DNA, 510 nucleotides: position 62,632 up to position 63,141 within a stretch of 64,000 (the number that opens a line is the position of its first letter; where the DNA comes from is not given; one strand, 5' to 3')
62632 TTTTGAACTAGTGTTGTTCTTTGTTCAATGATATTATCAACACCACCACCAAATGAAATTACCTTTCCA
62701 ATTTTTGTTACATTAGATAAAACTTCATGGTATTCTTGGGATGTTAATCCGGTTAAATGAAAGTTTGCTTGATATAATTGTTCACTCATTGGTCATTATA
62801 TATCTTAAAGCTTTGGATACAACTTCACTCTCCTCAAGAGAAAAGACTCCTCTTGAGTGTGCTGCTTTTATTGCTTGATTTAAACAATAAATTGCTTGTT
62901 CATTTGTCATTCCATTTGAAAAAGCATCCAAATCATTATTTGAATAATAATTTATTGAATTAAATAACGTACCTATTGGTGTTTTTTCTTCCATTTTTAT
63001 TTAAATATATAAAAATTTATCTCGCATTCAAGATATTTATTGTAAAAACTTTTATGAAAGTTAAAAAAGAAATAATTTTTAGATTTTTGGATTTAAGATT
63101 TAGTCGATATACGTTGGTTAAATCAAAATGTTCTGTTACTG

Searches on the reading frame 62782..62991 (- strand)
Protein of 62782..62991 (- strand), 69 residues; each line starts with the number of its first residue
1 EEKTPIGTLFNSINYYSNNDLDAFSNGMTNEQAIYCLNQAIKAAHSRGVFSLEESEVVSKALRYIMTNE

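Call 23: search_protein_families(library=pfam, proteins=[window:62782-62991:-], max_evalue=0.01)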
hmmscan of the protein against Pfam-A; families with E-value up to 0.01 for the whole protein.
window:62782-62991:- (69 aa): 0 families

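Call 46: search_protein_families(library=phrogs, proteins=[window:62782-62991:-], max_evalue=0.01)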
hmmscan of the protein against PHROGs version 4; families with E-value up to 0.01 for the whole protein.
window:62782-62991:- (69 aa): 0 families

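Call 73: search_dna_similar(query=window:62782-62991:-, collection=phages, mode=protein, max_rows=8, max_evalue=0.001)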
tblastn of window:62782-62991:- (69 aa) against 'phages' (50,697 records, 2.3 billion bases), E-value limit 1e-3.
Records with a match: 1; places in all: 1; records where one place covers at least 80% of the query: 0.
Best place of each record, by identity: <60% 1.
By first word of the organism name: uncultured 1.
By host as written in the record: - 1.
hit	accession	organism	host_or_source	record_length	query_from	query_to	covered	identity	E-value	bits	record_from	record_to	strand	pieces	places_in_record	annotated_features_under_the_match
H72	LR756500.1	uncultured phage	metagenomic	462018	21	63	62%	48.8%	3e-4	42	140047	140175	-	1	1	record has no annotation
